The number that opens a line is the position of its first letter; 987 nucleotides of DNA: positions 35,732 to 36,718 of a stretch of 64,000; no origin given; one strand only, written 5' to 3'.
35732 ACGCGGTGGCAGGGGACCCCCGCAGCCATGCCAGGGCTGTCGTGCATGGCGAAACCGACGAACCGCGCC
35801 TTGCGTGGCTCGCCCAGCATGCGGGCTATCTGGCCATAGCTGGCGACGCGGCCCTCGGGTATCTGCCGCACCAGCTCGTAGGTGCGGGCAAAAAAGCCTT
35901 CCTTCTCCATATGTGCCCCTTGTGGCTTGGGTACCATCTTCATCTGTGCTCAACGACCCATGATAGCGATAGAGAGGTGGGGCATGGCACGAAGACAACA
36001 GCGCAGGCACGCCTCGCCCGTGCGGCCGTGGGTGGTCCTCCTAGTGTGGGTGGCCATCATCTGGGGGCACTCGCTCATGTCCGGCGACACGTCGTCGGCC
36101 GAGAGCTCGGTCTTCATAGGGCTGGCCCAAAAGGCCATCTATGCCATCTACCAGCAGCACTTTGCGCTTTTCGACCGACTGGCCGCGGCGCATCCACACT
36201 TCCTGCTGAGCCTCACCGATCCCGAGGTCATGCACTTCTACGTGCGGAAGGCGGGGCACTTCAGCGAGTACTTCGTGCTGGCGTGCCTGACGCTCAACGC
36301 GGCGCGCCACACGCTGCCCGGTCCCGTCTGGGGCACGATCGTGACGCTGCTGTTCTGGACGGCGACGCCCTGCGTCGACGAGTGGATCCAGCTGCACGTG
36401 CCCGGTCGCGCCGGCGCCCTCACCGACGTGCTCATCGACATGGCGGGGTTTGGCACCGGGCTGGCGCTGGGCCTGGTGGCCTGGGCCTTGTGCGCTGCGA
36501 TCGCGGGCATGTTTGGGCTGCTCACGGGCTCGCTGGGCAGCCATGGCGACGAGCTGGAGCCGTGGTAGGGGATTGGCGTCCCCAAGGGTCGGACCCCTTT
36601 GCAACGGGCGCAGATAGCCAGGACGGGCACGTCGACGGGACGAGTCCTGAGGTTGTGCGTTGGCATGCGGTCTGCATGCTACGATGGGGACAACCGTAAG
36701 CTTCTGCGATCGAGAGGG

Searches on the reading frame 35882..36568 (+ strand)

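Call 21: search_protein_families(library=pfam, proteins=[window:35882-36568:+], max_evalue=0.0001)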
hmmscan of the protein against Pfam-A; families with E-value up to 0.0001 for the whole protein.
window:35882-36568:+ (228 aa): 1 family
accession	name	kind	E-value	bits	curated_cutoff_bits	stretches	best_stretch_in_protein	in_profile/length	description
PF04892.17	VanZ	-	1.2e-12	49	30.1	1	50-197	2-122/126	VanZ like family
